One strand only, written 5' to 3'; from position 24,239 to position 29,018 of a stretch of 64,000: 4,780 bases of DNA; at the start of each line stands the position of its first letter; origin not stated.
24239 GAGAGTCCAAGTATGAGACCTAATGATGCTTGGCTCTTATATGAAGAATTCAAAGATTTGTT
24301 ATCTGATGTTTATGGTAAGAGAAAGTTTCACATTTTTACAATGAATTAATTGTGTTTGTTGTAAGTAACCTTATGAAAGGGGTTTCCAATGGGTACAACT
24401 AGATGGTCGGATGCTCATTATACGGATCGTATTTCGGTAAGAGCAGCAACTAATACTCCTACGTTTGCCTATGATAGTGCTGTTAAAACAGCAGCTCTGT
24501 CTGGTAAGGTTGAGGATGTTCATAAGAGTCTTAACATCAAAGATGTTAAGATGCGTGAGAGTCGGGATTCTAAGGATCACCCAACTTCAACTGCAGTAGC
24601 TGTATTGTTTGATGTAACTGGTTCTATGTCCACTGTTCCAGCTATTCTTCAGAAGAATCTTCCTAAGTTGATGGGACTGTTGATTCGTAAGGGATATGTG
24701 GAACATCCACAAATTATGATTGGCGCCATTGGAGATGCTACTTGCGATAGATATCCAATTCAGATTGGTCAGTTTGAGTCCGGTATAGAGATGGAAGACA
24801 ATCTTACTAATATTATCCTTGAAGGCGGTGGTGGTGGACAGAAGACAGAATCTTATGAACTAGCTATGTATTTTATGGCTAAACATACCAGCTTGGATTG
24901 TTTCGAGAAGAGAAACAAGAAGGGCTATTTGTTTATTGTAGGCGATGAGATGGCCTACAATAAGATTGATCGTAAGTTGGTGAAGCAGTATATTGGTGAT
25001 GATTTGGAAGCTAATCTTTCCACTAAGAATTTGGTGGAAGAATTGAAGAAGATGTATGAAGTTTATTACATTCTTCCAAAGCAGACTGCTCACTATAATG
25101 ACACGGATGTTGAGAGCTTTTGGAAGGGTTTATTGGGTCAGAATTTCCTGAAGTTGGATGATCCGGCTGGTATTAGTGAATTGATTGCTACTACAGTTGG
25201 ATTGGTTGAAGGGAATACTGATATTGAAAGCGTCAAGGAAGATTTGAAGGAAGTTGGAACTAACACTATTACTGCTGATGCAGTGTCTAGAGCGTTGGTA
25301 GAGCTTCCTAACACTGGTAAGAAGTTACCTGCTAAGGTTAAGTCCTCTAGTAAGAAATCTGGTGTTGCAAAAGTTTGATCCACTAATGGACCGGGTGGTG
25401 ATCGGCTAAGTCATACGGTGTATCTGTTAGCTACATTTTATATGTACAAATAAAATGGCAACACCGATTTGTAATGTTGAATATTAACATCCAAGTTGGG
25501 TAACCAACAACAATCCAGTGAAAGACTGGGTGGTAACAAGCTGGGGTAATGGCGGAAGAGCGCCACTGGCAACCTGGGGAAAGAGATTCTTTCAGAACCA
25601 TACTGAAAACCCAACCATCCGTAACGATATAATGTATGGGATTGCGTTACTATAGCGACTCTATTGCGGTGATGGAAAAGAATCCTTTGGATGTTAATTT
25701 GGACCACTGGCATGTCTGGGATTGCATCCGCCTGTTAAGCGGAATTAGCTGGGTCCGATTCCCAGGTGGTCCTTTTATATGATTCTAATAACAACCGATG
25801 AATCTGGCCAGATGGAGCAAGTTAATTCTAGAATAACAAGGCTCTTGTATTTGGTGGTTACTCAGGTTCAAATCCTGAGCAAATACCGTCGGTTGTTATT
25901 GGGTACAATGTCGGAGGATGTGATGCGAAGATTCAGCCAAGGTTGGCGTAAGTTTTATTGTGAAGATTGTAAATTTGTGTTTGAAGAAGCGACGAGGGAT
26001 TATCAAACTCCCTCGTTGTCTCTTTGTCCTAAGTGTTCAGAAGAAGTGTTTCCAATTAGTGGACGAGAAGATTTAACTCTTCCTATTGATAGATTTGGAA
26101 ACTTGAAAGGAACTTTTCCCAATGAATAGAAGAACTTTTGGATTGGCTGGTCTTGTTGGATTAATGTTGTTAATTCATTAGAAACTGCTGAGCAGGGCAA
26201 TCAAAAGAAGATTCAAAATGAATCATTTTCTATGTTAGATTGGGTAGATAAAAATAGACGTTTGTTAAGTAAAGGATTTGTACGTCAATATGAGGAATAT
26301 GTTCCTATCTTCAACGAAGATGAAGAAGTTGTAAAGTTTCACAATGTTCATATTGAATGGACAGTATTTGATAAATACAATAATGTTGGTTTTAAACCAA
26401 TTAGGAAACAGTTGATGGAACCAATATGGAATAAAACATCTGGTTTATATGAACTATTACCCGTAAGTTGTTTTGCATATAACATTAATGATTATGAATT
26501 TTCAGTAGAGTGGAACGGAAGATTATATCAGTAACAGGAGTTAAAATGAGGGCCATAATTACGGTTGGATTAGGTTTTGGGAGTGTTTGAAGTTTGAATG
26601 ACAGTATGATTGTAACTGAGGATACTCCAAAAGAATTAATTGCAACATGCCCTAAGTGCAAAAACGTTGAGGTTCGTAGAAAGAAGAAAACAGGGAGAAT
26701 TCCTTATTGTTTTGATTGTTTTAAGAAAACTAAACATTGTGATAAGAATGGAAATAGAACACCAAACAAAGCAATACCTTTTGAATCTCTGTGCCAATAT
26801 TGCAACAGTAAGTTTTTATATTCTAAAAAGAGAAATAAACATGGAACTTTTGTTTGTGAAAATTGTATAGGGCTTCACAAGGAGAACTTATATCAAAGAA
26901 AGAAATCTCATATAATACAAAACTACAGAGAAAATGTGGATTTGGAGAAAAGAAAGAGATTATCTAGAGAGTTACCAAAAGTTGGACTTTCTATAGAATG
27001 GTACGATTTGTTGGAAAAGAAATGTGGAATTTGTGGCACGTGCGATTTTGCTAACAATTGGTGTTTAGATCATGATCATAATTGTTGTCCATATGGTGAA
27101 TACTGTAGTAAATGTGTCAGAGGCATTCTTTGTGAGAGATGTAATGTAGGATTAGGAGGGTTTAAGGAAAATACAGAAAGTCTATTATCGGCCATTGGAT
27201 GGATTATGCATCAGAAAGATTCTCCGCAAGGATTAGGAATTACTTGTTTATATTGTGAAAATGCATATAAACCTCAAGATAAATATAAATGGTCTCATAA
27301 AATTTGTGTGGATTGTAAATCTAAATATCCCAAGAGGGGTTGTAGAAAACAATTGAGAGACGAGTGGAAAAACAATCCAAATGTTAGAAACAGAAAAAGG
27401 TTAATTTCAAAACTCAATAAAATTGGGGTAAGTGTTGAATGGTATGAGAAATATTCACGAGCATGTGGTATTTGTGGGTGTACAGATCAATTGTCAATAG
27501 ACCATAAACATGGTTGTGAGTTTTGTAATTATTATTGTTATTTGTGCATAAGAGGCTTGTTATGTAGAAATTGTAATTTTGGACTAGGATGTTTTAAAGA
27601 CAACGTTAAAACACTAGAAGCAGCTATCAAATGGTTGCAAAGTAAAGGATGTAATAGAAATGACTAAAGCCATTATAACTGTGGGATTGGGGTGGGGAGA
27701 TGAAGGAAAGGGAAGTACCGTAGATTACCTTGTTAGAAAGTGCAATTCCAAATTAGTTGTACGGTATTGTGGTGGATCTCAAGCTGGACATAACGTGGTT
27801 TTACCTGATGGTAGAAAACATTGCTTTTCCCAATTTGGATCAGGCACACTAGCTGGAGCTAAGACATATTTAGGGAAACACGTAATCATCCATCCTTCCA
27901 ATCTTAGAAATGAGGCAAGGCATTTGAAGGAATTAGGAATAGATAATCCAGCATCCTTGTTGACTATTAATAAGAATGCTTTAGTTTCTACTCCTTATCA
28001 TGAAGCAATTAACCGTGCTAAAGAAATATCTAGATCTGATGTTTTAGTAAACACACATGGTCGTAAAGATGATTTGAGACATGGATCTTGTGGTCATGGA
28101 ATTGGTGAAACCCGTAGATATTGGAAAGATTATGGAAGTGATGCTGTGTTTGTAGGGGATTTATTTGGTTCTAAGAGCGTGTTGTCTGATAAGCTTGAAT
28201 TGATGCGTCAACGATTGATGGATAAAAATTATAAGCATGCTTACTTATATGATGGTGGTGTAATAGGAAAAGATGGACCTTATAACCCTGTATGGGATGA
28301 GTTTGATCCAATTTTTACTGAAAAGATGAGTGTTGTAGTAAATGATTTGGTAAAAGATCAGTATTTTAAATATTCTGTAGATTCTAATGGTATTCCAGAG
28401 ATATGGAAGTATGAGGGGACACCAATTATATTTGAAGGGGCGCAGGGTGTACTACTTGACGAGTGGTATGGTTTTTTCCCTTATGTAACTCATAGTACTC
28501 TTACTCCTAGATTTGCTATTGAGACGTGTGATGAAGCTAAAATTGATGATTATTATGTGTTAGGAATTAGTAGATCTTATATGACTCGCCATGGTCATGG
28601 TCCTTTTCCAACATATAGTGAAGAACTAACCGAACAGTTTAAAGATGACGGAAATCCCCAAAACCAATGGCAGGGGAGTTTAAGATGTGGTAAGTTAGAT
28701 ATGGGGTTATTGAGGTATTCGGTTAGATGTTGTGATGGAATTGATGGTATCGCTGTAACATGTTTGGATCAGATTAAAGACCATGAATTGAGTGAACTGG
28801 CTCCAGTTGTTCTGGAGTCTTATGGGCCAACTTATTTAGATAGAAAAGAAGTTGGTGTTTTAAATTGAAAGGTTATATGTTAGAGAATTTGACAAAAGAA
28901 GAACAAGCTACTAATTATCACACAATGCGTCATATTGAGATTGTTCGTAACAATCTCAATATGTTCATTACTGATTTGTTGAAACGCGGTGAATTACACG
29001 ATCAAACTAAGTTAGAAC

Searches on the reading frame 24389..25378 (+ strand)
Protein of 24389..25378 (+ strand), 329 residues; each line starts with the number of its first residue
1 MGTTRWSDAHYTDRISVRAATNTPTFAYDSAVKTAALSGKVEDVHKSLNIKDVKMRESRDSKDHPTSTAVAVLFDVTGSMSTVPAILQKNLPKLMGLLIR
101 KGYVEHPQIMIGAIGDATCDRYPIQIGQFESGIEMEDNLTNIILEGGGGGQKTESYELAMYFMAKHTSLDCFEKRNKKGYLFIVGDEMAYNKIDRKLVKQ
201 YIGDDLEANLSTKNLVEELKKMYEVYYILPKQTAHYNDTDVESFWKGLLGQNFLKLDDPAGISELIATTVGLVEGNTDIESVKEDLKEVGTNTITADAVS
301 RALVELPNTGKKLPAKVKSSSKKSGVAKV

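Call 9: search_protein_families(library=phrogs, proteins=[window:24389-25378:+], max_evalue=0.001)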
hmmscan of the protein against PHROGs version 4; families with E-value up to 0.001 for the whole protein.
window:24389-25378:+ (329 aa): 1 family
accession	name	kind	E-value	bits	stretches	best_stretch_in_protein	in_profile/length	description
phrog_2971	-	unknown function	1.2e-72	246.1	1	1-306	13-325/352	-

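Call 10: search_protein_families(library=pfam, proteins=[window:24389-25378:+], max_evalue=0.001)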
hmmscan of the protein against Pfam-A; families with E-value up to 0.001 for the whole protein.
window:24389-25378:+ (329 aa): 0 families

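Call 51: search_dna_similar(query=window:24389-25378:+, collection=phages, mode=protein, max_rows=12)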
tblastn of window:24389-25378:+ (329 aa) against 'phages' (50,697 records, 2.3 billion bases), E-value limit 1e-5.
Records with a match: 221; places in all: 221; records where one place covers at least 80% of the query: 217.
Best place of each record, by identity: <60% 221.
By first word of the organism name: Mycobacterium 202; Rhizobium 10; Vibrio 6; Mycolicibacterium 1; Bacteriophage 1; uncultured 1.
By host as written in the record: Mycobacterium smegmatis mc2 155 157; Mycobacterium smegmatis mc#155 23; Mycobacterium sp. 6; - 6; Mycobacterium smegmatis mc2155 4; Mycobacterium smegmatius mc2 155 3; Mycobacterium smegmatis SN2 2; Mycobacterium 2; and 15 more.
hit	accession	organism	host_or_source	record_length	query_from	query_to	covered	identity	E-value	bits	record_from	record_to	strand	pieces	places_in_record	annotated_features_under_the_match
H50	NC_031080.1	Mycobacterium phage Tonenili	Mycobacterium smegmatis mc2 155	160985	1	303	92%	38.2%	2e-61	217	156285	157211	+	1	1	hypothetical protein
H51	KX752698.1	Mycobacterium phage Tonenili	Mycobacterium smegmatis mc2 155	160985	1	303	92%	38.2%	2e-61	217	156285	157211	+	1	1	hypothetical protein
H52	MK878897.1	Mycobacterium phage Blackbrain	Mycobacterium smegmatis mc2 155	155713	1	303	92%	38.1%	2e-37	223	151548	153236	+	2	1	260: hypothetical protein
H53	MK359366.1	Mycobacterium phage Basquiat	Mycobacterium smegmatis mc2 155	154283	1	303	92%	38.1%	2e-37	223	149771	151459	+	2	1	259: hypothetical protein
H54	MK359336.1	Mycobacterium phage Chargie21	Mycobacterium smegmatis mc2 155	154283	1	303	92%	38.1%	2e-37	223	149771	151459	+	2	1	259: hypothetical protein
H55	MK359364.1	Mycobacterium phage ChickenPhender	Mycobacterium smegmatis mc2 155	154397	1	303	92%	38.1%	2e-37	223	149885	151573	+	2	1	258: hypothetical protein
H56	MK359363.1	Mycobacterium phage Fludd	Mycobacterium smegmatis mc2 155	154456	1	303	92%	38.1%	2e-37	223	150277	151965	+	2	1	261: hypothetical protein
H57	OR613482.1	Mycobacterium phage StubbySaigey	Mycobacterium smegmatis mc2 155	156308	1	303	92%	38.1%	2e-37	223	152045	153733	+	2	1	268: hypothetical protein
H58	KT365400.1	Mycobacterium phage ErnieJ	Mycobacterium smegmatis mc2 155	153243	1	303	92%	38.1%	2e-37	223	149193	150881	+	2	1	hypothetical protein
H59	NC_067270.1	Mycobacterium phage I3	Mycobacterium smegmatis SN2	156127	1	304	92%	37.8%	5e-61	216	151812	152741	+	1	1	271: hypothetical protein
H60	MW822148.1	Mycobacterium phage I3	Mycobacterium smegmatis SN2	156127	1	304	92%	37.8%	5e-61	216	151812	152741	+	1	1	271: hypothetical protein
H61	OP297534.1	Mycobacterium phage Turret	Mycobacterium smegmatis mc2 155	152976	1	304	92%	37.8%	5e-61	216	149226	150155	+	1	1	252: hypothetical protein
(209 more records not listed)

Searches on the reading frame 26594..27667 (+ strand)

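Call 9: search_protein_families(library=phrogs, proteins=[window:26594-27667:+], max_evalue=0.001)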
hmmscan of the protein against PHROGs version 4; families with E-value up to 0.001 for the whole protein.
window:26594-27667:+ (357 aa): 4 families
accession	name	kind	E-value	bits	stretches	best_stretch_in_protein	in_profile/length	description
phrog_2914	-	DNA, RNA and nucleotide metabolism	4.1e-33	115.7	2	215-351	17-155/190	endonuclease VII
phrog_2633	-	DNA, RNA and nucleotide metabolism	2.9e-29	103.1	2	72-208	26-140/142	endonuclease VII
phrog_307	-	DNA, RNA and nucleotide metabolism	1.2e-14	56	2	284-350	116-178/334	endonuclease VII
phrog_423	-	DNA, RNA and nucleotide metabolism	1e-09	39.5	1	137-260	19-132/159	endonuclease VII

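Call 10: search_protein_families(library=pfam, proteins=[window:26594-27667:+], max_evalue=0.001)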
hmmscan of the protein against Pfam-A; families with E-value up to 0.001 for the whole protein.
window:26594-27667:+ (357 aa): 1 family
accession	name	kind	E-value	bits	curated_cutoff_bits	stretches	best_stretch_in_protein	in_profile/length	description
PF02945.21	Endonuclease_7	-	3.2e-18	65.8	23.6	2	137-203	19-79/82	Recombination endonuclease VII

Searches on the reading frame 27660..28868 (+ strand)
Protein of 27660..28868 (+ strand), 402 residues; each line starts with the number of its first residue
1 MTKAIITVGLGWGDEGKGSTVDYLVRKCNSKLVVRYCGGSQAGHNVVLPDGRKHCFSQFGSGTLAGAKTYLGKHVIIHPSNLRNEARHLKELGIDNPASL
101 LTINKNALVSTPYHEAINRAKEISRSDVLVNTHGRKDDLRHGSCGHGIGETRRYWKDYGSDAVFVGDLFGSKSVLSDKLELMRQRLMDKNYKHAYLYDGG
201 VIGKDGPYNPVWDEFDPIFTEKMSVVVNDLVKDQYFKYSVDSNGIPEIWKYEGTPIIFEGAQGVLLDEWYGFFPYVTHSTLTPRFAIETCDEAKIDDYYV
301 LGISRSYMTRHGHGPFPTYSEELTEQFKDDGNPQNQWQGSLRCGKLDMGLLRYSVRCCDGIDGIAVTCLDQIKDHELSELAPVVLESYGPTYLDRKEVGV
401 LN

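Call 9: search_protein_families(library=phrogs, proteins=[window:27660-28868:+], max_evalue=0.001)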
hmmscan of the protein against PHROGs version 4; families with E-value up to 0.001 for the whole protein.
window:27660-28868:+ (402 aa): 1 family
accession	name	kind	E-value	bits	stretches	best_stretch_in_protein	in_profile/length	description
phrog_1211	-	DNA, RNA and nucleotide metabolism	3.5e-69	234.7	1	1-377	1-337/414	2-aminooxy adenylosuccinate synthetase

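Call 10: search_protein_families(library=pfam, proteins=[window:27660-28868:+], max_evalue=0.001)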
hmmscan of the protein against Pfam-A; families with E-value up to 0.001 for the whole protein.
window:27660-28868:+ (402 aa): 1 family
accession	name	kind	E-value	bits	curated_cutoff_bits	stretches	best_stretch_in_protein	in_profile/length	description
PF00709.27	Adenylsucc_synt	-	3.3e-59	201.1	27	1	7-374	2-331/416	Adenylosuccinate synthetase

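Call 50: search_dna_similar(query=window:27660-28868:+, collection=phages, mode=protein, max_rows=12)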
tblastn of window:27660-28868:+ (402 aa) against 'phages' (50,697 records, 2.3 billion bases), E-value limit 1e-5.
Records with a match: 241; places in all: 241; records where one place covers at least 80% of the query: 239.
Best place of each record, by identity: <60% 241.
By first word of the organism name: Mycobacterium 202; Rhizobium 10; Vibrio 6; Listeria 6; Bacteriophage 5; Salmonella 2; Acinetobacter 2; uncultured 2; Staphylococcus 2; Mycolicibacterium 1; and 3 more.
By host as written in the record: Mycobacterium smegmatis mc2 155 157; Mycobacterium smegmatis mc#155 23; - 13; Mycobacterium sp. 6; Listeria monocytogenes 6; Mycobacterium smegmatis mc2155 4; Mycobacterium smegmatius mc2 155 3; Mycobacterium 2; and 21 more.
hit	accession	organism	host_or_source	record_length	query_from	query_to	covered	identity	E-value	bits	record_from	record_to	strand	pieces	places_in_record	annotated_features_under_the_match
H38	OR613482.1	Mycobacterium phage StubbySaigey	Mycobacterium smegmatis mc2 155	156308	3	393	97%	37.0%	5e-60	216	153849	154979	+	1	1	269: PurA-like adenylosuccinate synthetase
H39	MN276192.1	Mycobacterium phage Trinitium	Mycobacterium smegmatis mc2 155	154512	3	373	92%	38.8%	3e-61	219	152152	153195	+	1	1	260: PurA-like adenylosuccinate synthetase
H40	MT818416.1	Mycobacterium phage BackyardAgain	Mycobacterium smegmatis mc#155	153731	3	373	92%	38.8%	4e-61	219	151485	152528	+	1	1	259: PurA-like adenylosuccinate synthetase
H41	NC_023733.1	Mycobacterium phage MoMoMixon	Mycobacterium smegmatis mc2 155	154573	3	373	92%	38.8%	4e-61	219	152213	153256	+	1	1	259: 2-aminooxy adenylosuccinate synthetase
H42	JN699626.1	Mycobacterium phage MoMoMixon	Mycobacterium smegmatis mc2 155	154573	3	373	92%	38.8%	4e-61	219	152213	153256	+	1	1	259: PurA-like adenylosuccinate synthetase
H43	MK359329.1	Mycobacterium phage Kamryn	Mycobacterium smegmatis mc2 155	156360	3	373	92%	38.8%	4e-61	219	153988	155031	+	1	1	263: PurA-like adenylosuccinate synthetase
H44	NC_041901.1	Mycobacterium phage Lukilu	Mycobacterium smegmatis mc2 155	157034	3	373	92%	38.8%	4e-61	219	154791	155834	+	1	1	2-aminooxy adenylosuccinate synthetase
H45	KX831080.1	Mycobacterium phage Lukilu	Mycobacterium smegmatis mc2 155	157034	3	373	92%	38.8%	4e-61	219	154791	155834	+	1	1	PurA-like adenylosuccinate synthetase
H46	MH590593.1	Mycobacterium phage Rabinovish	Mycobacterium smegmatis mc2 155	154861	3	393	97%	36.8%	4e-60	216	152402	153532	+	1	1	256: PurA-like adenylosuccinate synthetase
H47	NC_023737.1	Mycobacterium phage Pleione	Mycobacterium smegmatis mc2 155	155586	3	373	92%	38.5%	2e-61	220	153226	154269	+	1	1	268: 2-aminooxy adenylosuccinate synthetase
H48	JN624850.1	Mycobacterium phage Pleione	Mycobacterium smegmatis mc2 155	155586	3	373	92%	38.5%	2e-61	220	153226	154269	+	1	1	268: PurA-like adenylosuccinate synthetase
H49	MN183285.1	Mycobacterium phage YoungMoneyMata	Mycobacterium smegmatis mc2 155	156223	3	373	92%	38.5%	3e-61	219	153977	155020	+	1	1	263: PurA-like adenylosuccinate synthetase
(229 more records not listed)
